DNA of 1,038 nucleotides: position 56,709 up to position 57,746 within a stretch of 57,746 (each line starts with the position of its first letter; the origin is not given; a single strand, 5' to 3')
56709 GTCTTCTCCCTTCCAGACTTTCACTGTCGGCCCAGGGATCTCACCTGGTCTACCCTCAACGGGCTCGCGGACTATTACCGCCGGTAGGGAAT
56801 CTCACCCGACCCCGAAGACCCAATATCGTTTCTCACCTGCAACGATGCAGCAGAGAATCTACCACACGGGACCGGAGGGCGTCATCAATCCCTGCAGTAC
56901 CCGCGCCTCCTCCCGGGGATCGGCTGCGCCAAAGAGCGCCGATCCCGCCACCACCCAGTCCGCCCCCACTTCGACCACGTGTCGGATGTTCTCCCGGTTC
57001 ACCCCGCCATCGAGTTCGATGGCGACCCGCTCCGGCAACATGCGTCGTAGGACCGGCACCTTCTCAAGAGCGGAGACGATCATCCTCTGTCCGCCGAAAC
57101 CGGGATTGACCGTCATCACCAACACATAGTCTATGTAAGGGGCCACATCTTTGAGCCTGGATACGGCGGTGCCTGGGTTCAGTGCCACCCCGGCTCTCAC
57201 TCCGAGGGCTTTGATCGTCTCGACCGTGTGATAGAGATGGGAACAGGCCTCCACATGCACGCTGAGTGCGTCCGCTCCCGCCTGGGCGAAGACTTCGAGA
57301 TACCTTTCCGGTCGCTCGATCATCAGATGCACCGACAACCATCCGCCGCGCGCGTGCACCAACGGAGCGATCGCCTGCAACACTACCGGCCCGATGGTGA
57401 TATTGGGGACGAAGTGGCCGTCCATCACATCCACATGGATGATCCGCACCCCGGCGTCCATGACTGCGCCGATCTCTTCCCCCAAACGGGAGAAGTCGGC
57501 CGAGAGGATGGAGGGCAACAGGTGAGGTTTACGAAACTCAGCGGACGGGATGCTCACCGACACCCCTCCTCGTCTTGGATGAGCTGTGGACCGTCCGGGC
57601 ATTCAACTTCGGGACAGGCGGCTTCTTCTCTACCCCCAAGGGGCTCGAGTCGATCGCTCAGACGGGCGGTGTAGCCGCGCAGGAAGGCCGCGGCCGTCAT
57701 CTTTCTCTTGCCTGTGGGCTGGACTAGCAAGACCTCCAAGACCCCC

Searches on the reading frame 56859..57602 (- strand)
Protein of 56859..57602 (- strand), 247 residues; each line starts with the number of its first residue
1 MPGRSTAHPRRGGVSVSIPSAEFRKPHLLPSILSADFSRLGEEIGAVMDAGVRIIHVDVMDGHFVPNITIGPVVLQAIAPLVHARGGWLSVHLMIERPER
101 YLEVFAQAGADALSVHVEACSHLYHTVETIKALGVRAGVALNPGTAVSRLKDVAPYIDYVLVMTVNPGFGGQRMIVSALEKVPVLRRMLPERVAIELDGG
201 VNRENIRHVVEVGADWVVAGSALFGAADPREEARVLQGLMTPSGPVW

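Call 66: find_encoding_contigs(protein=window:56859-57602:-, flank=10000, max_places=3)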
Protein window:56859-57602:- (247 aa): no gene with exactly this product is on record in the collection.
